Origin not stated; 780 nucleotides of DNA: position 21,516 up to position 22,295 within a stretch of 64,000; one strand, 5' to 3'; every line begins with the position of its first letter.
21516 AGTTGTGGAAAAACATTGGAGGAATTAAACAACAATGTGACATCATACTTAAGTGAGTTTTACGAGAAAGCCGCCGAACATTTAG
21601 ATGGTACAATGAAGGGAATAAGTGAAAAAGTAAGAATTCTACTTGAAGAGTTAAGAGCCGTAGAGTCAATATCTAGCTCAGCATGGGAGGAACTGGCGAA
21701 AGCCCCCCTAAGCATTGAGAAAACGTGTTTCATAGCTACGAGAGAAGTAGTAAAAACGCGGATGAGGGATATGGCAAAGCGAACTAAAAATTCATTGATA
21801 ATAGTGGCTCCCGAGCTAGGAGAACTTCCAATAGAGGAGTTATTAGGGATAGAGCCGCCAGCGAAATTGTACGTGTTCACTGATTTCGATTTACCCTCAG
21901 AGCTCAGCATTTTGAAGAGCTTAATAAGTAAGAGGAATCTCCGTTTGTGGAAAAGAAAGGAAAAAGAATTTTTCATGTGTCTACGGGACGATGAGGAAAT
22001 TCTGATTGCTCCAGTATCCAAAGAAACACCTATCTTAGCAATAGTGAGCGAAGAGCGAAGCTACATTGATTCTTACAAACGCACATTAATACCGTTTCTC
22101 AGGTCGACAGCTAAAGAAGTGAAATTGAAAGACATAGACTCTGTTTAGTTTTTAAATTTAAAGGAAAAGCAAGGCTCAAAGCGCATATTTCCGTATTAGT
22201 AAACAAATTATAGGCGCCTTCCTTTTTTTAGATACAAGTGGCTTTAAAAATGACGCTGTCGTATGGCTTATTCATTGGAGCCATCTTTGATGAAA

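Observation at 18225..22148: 1307-aa protein with TrmB-type wHTH, ~1000-residue continuous coiled coil and TrmB-C-like tail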

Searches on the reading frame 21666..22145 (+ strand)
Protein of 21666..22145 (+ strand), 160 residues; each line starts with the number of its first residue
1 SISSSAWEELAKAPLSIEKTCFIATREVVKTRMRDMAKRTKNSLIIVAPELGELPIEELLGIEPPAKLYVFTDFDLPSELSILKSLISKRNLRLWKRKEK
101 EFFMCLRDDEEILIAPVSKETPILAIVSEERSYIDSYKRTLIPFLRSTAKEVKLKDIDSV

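Call 13: search_protein_families(library=pfam, proteins=[window:21666-22145:+], max_evalue=10)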
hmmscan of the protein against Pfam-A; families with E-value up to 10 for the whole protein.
seq(160 aa): 0 families

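Call 27: search_protein_representatives(alignment_id=A1)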
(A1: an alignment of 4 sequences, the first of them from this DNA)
Query: 4 sequences, 160 profile positions. Proteins with E-value up to 0.001 (for the whole library): 392; up to 1e-10: 115; up to 1e-30: 12. The best 150 are listed.
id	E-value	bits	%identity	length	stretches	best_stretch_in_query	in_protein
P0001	2.1e-77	274.7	-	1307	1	1-160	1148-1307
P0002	1.5e-76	271.9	-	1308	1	1-160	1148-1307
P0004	1.7e-73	262.0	-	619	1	2-160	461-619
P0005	4.3e-52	192.4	-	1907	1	2-153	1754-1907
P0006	1.8e-46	174.1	-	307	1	2-150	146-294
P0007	1.3e-34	135.6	-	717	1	2-157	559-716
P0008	1.6e-33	132.1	-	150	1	6-153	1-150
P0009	3.3e-33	131.0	-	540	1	2-157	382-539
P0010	1.8e-31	125.3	-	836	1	5-157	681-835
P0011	3.6e-31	124.4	-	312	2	20-156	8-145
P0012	4.3e-31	124.1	-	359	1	4-153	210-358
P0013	6.1e-31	123.7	-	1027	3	4-154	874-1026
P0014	2.9e-30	121.5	-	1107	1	2-154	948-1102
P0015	3.1e-30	121.4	-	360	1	6-153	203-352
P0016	1.1e-29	119.6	-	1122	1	2-154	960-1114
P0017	1.9e-29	118.8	-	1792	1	2-153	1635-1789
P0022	1.8e-28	115.6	-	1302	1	4-153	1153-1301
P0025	4.7e-28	114.3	-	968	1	14-154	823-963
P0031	1.4e-25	106.3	-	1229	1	4-156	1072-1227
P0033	6.7e-25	104.0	-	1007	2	5-157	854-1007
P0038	1.3e-23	99.8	-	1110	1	3-153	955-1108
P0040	1.6e-23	99.5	-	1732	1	3-154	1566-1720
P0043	5.3e-22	94.6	-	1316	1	2-154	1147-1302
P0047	4.3e-21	91.6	-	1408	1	13-153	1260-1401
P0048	9.3e-21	90.6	-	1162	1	3-153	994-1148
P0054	1.9e-19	86.3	-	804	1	13-153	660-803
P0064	1.1e-17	80.5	-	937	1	2-151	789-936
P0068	3.6e-16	75.6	-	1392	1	12-142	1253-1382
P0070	5.5e-16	75.1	-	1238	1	14-154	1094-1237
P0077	9.5e-15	71.0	-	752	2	9-143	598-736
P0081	3.2e-14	69.3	-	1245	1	4-153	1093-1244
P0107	5.4e-11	58.8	-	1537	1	13-148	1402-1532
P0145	1.9e-09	53.8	-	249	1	12-151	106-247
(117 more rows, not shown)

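Call 29: predict_structure(alignment_id=A1)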
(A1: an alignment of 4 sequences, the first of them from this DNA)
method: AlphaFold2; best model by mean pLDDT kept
length: 160 residues; sequences in the alignment: 4
mean_pLDDT: 85.3   pTM: 0.81
mean pLDDT of the five models: 85.3, 83.5, 82.6, 67.7, 53.0
residues with pLDDT >= 90: 84; 70-90: 54; 50-70: 15; < 50: 7
segments of 3 or more residues with pLDDT < 50: 1-4, 14-16
pLDDT, mean of each block of 10 residues (from residue 1): 50 55 83 95 96 94 95 90 90 92 93 88 85 88 89 81
secondary structure, 60 per line:
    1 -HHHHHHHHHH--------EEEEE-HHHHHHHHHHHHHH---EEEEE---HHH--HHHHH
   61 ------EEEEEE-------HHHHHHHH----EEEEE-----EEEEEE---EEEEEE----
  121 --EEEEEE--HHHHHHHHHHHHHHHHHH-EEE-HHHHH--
elements in order: H2-11 E20-24 H26-39 E43-47 H56-60 E67-72 H80-87 E92-96 E102-107 E111-116 E123-128 H131-148 E150-152 H154-158

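Call 37: find_related_loci(query=A1, collection=genome_contigs, flank=8000)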
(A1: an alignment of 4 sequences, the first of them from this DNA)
Query A1 (160 aa) in genome_contigs; peptide patterns used: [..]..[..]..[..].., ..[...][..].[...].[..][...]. (x = any residue, [..] = any of these).
65 stretches matched a pattern; 2 encode a relative of the query (tblastn E <= 1e-3); 2 distinct loci.
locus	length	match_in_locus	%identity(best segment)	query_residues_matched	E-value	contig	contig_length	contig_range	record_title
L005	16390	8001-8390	29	7-134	3e-12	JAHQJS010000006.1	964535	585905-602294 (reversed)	MAG: Candidatus Borrarchaeum weybense isolate lw60_2018_gm2_56 NODE_4_length_964535_cov_26.315061, whole genome shotgun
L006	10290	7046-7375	29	34-143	5e-11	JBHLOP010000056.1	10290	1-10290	MAG: Promethearchaeota archaeon isolate DZ3M.366 DZ3M.366@23204, whole genome shotgun sequence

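Call 46: find_homologous_proteins(query=A2, max_evalue=0.00001)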
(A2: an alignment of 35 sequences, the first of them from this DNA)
Query A2 (35 sequences) (160 aa, profile of the alignment): 6 proteins with E <= 0.00001 among 3087 candidates.
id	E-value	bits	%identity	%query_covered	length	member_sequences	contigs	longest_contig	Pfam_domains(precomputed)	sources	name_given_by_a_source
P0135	2.2e-40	156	23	60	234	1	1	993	-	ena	-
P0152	7.3e-37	144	22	57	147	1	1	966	-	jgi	jgi:hypothetical protein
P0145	9.2e-35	137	-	-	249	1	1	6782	PF11495.15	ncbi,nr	ncbi:MAG: hypothetical protein NDP22_02735 [Crenarchaeota archaeon]|nr:hypothetical protein [Thermop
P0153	1.1e-34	137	24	34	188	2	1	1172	-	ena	-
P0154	9.7e-33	131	24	87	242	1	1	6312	-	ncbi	ncbi:MAG: hypothetical protein ACFFDS_05875, partial [Candidatus Thorarchaeota archaeon]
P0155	7.6e-29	118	29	40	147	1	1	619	-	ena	-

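Call 47: search_solved_structures(query=A2, max_evalue=1, show_alignments=1)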
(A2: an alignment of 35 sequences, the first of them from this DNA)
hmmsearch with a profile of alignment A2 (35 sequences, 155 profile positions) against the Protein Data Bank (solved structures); distinct sequences matched with E-value up to 1: 11.
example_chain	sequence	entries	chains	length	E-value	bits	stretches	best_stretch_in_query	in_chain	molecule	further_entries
5box_A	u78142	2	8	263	0.052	16.3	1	15-149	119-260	Putative HTH-type transcriptional regulator TrmBL2 | TrmBL2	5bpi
5bpd_A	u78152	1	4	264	0.052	16.3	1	15-149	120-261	TrmBL2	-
5bqt_A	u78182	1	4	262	0.064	16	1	15-120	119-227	Putative HTH-type transcriptional regulator TrmBL2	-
1ytl_A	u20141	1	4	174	0.1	15.3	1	34-72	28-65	Acetyl-CoA decarboxylase/synthase complex epsilon subunit 2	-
3qph_A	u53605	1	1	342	0.14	14.9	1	5-114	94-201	TrmB, a global transcription regulator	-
5lzk_A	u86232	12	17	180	0.18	14.5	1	30-104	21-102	Protein FAM83B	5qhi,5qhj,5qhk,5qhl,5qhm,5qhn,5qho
8at2_C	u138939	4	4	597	0.2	14.4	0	50-103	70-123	HAUS augmin-like complex subunit 3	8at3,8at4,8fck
2f5t_X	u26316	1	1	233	0.41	13.4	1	25-114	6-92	archaeal transcriptional regulator TrmB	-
2kpo_A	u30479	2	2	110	0.62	12.8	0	57-99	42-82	rossmann 2x2 fold protein | De novo designed rossmann 2x2 fold protein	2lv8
8a98_SQ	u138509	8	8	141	0.64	12.7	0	64-102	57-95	40S ribosomal protein S12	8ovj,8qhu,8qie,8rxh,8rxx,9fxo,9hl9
6az1_Q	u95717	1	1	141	0.68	12.7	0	64-102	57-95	ribosomal protein S12e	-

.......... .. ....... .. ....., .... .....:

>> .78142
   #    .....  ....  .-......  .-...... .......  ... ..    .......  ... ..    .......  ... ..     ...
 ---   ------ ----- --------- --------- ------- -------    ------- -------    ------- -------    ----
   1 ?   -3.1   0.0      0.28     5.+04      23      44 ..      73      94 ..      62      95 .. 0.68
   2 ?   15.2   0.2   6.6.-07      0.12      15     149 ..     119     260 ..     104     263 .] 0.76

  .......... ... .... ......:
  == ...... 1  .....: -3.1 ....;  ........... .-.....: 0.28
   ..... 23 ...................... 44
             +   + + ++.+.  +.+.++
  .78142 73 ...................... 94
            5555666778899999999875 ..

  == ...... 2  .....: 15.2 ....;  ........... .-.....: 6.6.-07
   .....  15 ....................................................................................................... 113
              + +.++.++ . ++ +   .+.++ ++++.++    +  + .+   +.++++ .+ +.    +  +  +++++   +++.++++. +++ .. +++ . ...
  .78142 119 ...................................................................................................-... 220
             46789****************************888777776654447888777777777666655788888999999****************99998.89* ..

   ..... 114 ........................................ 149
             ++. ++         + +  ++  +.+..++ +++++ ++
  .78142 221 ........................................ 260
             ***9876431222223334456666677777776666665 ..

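Call 51: find_related_loci(query=A3, collection=metagenome_contigs, flank=10000)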
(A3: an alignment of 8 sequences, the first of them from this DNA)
Query A3 (160 aa) in metagenome_contigs; peptide patterns used: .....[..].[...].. (x = any residue, [..] = any of these).
93 stretches matched a pattern; 48 encode a relative of the query (tblastn E <= 1e-3); 48 distinct loci.
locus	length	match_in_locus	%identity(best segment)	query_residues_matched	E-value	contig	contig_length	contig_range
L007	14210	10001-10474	75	1-158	6e-70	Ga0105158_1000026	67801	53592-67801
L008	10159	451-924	75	1-158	1e-69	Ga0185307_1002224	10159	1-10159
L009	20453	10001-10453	32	5-153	2e-26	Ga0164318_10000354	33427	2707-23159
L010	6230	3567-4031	33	5-157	3e-26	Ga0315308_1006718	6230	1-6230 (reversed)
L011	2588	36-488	32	7-155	4e-26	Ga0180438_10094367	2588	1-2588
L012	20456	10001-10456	35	7-156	1e-25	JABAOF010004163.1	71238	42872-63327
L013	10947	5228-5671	35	7-152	2e-25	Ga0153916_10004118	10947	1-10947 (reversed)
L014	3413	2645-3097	32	7-155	1e-24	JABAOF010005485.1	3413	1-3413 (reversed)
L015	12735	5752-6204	34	7-155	3e-24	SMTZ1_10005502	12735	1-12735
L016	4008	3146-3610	32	5-157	1e-23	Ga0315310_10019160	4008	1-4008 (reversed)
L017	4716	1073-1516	31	7-152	2e-23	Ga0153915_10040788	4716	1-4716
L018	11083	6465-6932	32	2-155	9e-23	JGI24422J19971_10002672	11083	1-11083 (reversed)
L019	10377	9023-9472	31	7-154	4e-21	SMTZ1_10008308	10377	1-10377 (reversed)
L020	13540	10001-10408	32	18-153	1e-20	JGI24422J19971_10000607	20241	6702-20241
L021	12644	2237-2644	34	18-153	5e-20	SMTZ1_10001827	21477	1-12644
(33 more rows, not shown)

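Call 92: list_cluster_members(proteins=[P0010, P0014, P0017, P0033, P0038, P0040, P0081, P0107, P0013, P0022])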
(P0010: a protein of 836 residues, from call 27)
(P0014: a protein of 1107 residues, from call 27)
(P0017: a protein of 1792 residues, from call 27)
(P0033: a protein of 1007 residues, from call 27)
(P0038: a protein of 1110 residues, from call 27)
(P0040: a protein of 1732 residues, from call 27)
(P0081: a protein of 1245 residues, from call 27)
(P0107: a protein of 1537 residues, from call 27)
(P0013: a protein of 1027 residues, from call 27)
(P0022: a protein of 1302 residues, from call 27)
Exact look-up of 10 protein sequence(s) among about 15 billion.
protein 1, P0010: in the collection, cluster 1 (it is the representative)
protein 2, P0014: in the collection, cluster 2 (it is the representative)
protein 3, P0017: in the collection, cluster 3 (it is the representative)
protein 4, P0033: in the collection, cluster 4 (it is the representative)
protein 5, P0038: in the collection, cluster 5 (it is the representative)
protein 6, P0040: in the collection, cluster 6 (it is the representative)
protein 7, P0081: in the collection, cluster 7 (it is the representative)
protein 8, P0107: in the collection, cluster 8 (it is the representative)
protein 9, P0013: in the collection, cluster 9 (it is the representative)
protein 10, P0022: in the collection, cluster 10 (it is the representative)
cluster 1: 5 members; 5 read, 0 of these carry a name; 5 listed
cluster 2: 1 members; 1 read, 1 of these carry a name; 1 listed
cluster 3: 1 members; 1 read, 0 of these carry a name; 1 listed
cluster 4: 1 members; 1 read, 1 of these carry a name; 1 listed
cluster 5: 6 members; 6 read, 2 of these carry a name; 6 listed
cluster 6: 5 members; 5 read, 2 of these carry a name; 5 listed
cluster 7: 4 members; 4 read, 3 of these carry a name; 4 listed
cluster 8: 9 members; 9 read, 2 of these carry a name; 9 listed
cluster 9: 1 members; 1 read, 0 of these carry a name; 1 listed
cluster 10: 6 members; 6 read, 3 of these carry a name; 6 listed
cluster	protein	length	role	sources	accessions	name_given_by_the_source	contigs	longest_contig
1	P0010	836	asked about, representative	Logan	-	-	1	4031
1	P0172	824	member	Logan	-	-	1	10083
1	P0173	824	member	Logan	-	-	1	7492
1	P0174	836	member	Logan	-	-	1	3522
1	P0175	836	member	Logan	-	-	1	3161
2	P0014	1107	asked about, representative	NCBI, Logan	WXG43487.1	MAG: hypothetical protein WED04_05520 [Promethearchaeati archaeon SRVP18_Atabeyarchaeia-1]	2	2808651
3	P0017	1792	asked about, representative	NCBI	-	-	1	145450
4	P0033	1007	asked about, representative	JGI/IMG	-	hypothetical protein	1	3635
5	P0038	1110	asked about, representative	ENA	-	-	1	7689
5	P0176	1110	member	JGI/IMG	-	hypothetical protein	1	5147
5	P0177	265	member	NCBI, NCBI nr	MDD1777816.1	MAG: hypothetical protein LUQ65_06555, partial [Candidatus Helarchaeota archaeon] | hypothetical protein [Candidatus Helarchaeota archaeon]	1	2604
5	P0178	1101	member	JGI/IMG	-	-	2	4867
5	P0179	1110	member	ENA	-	-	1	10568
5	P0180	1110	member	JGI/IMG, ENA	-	-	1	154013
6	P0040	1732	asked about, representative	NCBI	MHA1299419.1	MAG: hypothetical protein ACTSO9_08305 [Candidatus Helarchaeota archaeon]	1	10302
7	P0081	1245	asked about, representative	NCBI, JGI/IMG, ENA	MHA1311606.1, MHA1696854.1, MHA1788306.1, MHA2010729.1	MAG: helix-turn-helix domain-containing protein [Candidatus Helarchaeota archaeon]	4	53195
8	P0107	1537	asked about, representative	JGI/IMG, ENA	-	-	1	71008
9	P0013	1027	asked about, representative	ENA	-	-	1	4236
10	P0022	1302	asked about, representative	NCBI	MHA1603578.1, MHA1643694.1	MAG: helix-turn-helix domain-containing protein [Candidatus Freyarchaeota archaeon]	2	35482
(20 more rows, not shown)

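Call 93: list_cluster_members(proteins=[P0025, P0031, P0043, P0047, P0048, P0054, P0064, P0068, P0070, P0077])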
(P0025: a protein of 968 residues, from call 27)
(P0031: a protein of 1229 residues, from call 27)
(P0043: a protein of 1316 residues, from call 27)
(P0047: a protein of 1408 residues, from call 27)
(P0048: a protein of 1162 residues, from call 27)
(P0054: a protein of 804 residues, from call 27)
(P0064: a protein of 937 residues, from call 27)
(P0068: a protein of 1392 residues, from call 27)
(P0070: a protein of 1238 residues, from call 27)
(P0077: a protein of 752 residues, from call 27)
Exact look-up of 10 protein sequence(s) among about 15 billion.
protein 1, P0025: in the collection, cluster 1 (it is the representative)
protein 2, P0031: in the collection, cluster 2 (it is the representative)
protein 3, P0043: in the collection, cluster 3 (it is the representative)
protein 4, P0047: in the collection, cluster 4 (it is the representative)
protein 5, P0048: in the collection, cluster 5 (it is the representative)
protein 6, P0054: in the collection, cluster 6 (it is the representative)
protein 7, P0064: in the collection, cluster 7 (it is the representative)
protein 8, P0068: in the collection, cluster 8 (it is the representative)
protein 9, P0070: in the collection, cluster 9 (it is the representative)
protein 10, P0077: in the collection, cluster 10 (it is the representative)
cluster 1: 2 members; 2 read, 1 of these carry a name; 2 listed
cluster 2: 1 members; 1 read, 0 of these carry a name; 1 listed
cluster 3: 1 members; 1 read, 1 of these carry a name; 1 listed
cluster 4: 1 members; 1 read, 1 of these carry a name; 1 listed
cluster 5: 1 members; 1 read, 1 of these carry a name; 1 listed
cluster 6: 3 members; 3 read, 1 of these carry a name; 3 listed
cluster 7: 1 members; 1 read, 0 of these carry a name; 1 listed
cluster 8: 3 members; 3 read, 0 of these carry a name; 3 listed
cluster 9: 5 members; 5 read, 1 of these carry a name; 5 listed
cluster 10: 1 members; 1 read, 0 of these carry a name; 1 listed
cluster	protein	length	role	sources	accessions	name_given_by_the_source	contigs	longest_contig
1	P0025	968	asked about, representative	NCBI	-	-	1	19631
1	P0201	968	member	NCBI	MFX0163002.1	MAG: hypothetical protein ACFE68_06715 [Candidatus Hodarchaeota archaeon]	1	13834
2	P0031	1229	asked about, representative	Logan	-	-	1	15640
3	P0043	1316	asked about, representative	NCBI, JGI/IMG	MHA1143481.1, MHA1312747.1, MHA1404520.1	MAG: hypothetical protein ACTSRW_02015 [Candidatus Helarchaeota archaeon]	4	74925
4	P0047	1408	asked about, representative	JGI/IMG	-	sugar-specific transcriptional regulator TrmB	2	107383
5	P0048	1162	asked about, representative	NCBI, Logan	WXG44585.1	MAG: hypothetical protein WED04_11225 [Promethearchaeati archaeon SRVP18_Atabeyarchaeia-1]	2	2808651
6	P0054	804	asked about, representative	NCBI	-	-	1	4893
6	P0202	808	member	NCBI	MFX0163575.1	MAG: hypothetical protein ACFE68_09665 [Candidatus Hodarchaeota archaeon]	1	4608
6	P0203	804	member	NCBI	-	-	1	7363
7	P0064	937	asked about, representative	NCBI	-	-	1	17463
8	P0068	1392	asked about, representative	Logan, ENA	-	-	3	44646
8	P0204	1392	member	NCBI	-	-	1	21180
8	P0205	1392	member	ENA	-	-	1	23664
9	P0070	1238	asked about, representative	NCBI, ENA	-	-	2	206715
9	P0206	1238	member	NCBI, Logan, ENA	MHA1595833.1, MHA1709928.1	MAG: helix-turn-helix domain-containing protein [Candidatus Baldrarchaeia archaeon]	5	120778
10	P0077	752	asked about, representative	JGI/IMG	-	-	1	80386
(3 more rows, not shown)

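Call 100: find_encoding_contigs(protein=P0043, flank=6000, max_places=2)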
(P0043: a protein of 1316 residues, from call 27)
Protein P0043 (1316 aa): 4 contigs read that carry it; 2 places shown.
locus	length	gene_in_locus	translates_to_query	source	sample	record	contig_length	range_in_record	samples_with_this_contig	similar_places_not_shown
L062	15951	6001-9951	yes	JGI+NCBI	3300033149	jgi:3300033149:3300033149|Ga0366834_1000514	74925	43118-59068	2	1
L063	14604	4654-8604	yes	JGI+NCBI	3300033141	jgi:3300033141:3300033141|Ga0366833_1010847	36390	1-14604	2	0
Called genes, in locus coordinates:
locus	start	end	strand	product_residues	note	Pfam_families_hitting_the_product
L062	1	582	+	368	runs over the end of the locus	PF00579:tRNA-synt_1b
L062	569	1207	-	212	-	PF00009:GTP_EFTU (weak), PF00025:Arf, PF00071:Ras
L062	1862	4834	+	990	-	PF00690:Cation_ATPase_N, PF00122:E1-E2_ATPase, PF00702:Hydrolase, PF13246:Cation_ATPase, PF00689:Cation_ATPase_C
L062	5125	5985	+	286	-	-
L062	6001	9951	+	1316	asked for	PF01442:Apolipoprotein (faint)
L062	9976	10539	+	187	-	-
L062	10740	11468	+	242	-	-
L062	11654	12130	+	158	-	-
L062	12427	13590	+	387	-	-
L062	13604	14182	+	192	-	PF01994:Trm56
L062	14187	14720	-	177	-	PF01381:HTH_3, PF12844:HTH_19 (weak)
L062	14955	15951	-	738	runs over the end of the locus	PF00270:DEAD, PF04851:ResIII, PF00271:Helicase_C (weak), PF20470:HTH_61 (weak), PF21280:Helicase_dom4_arc, PF14520:HHH_5 (weak)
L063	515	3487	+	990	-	PF00690:Cation_ATPase_N, PF00122:E1-E2_ATPase, PF00702:Hydrolase, PF13246:Cation_ATPase, PF00689:Cation_ATPase_C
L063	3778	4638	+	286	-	-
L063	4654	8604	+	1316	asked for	PF01442:Apolipoprotein (faint)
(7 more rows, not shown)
